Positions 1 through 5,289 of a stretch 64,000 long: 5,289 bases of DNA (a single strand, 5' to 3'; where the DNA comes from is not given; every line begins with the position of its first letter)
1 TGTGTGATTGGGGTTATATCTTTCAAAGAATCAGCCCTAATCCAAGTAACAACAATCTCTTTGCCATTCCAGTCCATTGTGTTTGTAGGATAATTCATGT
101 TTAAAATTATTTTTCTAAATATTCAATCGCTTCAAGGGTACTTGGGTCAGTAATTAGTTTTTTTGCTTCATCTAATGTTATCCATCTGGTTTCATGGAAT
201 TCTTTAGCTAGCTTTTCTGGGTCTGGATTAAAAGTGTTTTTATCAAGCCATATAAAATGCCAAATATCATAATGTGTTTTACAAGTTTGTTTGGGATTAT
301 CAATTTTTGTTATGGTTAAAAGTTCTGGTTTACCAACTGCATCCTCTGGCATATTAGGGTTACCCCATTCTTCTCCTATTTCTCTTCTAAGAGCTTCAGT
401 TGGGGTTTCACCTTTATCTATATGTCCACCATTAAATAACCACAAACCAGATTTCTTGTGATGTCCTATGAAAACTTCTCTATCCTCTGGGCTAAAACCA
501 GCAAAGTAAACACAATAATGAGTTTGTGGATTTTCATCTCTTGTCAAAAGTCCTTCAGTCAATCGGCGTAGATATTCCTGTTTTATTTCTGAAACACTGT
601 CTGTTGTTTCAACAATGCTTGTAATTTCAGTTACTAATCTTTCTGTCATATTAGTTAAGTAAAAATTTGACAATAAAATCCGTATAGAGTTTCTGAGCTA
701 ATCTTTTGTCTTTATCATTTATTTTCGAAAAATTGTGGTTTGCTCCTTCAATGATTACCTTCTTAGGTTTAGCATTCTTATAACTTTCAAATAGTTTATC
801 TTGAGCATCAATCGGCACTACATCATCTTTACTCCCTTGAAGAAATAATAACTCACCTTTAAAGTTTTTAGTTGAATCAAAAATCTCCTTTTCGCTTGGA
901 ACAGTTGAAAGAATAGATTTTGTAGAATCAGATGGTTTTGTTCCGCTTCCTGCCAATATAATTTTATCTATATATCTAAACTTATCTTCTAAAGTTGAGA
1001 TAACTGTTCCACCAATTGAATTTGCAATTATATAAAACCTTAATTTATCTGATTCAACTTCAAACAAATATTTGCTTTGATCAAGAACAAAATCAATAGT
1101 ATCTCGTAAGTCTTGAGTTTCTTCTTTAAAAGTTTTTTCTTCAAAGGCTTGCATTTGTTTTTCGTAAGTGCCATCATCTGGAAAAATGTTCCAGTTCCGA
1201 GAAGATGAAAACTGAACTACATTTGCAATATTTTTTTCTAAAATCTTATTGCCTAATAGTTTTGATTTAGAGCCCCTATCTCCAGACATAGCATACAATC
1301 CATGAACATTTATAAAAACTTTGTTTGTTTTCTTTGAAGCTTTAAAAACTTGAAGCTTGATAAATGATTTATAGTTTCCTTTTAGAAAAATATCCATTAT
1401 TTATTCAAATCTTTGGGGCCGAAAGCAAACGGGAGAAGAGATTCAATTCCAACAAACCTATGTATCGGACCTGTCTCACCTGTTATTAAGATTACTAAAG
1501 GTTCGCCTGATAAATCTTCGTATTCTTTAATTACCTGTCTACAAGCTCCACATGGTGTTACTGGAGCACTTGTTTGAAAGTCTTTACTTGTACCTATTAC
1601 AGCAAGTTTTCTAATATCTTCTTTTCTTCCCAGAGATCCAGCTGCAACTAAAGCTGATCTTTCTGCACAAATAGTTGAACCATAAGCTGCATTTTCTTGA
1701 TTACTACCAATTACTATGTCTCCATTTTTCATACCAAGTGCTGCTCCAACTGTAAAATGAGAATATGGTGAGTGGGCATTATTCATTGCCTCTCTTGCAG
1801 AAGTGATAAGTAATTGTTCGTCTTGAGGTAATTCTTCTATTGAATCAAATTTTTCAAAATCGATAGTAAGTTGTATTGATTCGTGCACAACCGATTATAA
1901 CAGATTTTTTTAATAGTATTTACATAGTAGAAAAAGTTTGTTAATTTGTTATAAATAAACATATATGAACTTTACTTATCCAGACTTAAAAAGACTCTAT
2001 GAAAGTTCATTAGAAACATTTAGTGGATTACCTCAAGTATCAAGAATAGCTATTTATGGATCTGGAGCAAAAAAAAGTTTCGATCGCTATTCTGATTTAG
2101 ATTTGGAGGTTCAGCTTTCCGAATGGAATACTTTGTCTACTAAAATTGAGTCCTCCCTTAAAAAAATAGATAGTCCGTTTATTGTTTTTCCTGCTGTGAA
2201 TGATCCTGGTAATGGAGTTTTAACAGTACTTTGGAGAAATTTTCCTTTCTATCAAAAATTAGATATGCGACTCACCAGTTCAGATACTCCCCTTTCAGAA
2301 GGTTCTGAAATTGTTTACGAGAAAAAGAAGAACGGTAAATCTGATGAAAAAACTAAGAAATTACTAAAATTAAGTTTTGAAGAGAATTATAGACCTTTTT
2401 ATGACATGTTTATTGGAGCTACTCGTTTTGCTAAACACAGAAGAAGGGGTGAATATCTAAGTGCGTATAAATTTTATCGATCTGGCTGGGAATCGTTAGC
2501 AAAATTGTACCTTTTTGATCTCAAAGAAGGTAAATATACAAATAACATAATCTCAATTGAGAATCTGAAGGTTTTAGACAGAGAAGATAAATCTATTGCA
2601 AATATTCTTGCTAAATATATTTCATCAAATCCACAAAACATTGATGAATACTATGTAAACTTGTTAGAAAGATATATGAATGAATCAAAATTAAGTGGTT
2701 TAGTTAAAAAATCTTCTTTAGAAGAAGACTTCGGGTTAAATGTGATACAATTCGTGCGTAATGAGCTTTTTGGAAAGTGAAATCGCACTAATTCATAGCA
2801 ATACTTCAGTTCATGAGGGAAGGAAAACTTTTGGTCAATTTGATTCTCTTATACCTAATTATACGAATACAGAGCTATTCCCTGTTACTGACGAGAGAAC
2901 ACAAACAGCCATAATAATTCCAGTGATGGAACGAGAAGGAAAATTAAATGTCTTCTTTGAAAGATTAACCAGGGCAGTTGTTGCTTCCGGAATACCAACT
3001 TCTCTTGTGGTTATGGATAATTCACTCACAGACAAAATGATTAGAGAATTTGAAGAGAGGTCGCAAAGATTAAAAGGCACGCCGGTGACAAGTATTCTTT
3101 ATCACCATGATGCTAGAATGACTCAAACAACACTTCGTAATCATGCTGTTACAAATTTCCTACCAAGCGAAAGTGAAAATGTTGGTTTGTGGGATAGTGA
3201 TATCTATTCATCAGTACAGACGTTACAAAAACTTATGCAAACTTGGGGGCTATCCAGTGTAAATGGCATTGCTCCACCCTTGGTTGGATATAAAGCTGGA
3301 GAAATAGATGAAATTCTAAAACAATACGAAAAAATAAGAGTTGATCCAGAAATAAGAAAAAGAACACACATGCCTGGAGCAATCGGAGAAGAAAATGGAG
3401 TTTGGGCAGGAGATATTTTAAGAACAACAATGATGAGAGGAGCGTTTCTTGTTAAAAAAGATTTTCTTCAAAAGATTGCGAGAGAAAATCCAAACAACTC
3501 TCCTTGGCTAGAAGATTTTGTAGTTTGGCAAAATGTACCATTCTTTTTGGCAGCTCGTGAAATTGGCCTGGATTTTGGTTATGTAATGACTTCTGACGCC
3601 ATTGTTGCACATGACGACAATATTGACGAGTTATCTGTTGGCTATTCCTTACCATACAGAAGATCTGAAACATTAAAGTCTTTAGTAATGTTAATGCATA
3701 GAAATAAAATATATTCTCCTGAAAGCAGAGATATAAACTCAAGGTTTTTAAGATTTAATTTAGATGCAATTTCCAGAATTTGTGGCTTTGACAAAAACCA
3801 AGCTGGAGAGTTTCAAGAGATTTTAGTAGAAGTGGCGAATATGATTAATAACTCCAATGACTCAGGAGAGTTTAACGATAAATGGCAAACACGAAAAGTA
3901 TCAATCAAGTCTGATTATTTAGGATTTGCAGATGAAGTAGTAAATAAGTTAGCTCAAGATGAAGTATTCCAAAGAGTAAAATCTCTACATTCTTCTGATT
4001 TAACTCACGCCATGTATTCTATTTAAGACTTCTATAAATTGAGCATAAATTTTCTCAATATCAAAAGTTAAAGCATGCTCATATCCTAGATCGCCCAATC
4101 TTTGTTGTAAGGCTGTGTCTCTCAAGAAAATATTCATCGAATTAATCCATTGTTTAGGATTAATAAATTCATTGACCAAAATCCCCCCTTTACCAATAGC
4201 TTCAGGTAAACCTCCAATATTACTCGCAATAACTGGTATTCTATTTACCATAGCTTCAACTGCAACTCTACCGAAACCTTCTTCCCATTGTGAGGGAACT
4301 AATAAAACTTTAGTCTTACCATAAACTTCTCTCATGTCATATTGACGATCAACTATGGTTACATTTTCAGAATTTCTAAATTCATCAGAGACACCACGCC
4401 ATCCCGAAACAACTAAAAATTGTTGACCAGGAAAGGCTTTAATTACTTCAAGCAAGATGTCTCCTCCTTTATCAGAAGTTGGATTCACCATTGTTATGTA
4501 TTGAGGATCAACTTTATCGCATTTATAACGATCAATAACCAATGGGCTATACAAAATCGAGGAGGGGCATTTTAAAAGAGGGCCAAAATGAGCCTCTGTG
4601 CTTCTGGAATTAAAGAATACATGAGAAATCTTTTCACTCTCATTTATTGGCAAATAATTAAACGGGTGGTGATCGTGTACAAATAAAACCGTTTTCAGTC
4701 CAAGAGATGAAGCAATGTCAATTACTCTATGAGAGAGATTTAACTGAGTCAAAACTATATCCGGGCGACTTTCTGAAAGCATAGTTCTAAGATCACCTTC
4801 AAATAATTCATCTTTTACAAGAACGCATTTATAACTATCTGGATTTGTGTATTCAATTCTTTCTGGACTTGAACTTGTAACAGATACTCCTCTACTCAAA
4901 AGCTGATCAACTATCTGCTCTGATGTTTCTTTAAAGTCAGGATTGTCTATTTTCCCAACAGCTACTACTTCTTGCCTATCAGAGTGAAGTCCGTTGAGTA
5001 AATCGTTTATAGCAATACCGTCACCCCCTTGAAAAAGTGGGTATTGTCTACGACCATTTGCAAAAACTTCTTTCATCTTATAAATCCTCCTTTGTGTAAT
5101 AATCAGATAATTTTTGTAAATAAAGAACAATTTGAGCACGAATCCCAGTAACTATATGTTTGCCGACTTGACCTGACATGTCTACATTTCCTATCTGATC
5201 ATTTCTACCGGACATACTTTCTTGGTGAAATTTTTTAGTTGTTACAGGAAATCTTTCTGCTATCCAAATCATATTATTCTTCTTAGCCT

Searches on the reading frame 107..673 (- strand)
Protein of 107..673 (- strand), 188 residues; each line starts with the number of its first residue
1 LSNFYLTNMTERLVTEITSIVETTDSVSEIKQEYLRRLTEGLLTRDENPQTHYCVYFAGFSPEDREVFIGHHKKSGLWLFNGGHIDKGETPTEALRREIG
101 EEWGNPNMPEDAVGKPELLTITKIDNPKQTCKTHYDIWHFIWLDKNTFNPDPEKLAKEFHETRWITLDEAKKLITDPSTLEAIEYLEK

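Call 48: search_protein_families(library=padloc, alignment_id=A3, max_evalue=0.00001)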
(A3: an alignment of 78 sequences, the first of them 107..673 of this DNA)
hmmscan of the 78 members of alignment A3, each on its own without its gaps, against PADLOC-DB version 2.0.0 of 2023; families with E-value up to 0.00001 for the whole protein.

A. member 1, window:107-673:- (188 aa): 1 family
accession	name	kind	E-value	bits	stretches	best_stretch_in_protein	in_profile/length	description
PDLC04899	PDC-S07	-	7.2e-09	33.4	1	73-104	30-61/135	-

B. families by the number of members that match (of 78 scanned): 89 families (the first 25 are shown)
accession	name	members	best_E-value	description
PDLC04647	PDC-M43B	2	7.6e-16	-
PDLC04725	PDC-M60B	2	5.3e-06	-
PDLC00753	Effector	1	1.7e-64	Exonuclease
PDLC03963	SoFic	1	6.6e-54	-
PDLC04135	mad3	1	3.1e-32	mads_3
PDLC02503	BrxHI|BrxHII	1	5.7e-23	BrxHI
PDLC02707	PbeA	1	1.4e-22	PbeA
PDLC02861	DpdF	1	2.2e-22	DpdF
PDLC03928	PsyrT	1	3.3e-21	-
PDLC03960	SngC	1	6.1e-21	-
PDLC02864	DpdF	1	1.5e-19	DpdF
PDLC04690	PDC-M51B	1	4.3e-18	-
PDLC02870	DpdF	1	4.8e-18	DpdF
PDLC04836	PDC-S04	1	1.6e-17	-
PDLC04966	PDC-S24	1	4.1e-16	-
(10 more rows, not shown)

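Call 68: search_protein_families(library=pfam, proteins=[window:107-673:-], max_evalue=0.00001)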
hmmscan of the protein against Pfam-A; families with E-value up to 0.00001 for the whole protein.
window:107-673:- (188 aa): 1 family
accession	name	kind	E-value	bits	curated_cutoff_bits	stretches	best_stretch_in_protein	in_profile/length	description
PF00293.34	NUDIX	-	2.3e-13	50.8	21.1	1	67-174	17-122/134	NUDIX domain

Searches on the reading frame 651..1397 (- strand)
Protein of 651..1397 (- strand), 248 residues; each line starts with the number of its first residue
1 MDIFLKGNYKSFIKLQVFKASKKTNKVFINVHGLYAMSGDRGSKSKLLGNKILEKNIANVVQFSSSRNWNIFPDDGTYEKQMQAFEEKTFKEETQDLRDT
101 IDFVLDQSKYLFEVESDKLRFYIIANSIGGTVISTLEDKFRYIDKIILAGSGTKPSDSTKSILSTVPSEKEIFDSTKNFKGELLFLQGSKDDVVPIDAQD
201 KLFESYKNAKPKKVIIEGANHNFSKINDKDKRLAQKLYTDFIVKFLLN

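Call 56: search_protein_families(library=pfam, proteins=[window:651-1397:-], max_evalue=0.00001)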
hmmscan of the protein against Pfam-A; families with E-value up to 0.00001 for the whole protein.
window:651-1397:- (248 aa): 1 family
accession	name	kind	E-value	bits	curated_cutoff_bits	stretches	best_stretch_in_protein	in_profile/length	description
PF12146.15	Hydrolase_4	-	1.6e-06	28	27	0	169-223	180-234/239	Serine aminopeptidase, S33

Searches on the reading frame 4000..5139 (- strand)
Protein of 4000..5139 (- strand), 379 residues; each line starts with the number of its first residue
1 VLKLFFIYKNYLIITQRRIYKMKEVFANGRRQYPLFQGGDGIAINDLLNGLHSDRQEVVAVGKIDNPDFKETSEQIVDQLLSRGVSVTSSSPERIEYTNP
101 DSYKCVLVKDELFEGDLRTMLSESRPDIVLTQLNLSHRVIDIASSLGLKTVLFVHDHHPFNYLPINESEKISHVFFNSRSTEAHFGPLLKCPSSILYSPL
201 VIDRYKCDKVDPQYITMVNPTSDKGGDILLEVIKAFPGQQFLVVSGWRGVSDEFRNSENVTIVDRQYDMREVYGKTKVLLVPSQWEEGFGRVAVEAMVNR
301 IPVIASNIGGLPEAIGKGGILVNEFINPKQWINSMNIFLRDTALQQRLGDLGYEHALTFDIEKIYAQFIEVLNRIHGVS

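Call 51: search_protein_families(library=pfam, proteins=[window:4000-5139:-], max_evalue=0.00001)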
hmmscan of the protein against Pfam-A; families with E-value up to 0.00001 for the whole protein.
window:4000-5139:- (379 aa): 2 families
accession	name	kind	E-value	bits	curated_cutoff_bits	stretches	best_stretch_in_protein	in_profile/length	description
PF00534.26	Glycos_transf_1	-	8.1e-20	71.5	26.4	1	222-353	26-170/172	Glycosyl transferases group 1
PF13692.12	Glyco_trans_1_4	-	5.2e-16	59.6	27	1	223-340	14-141/142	Glycosyl transferases group 1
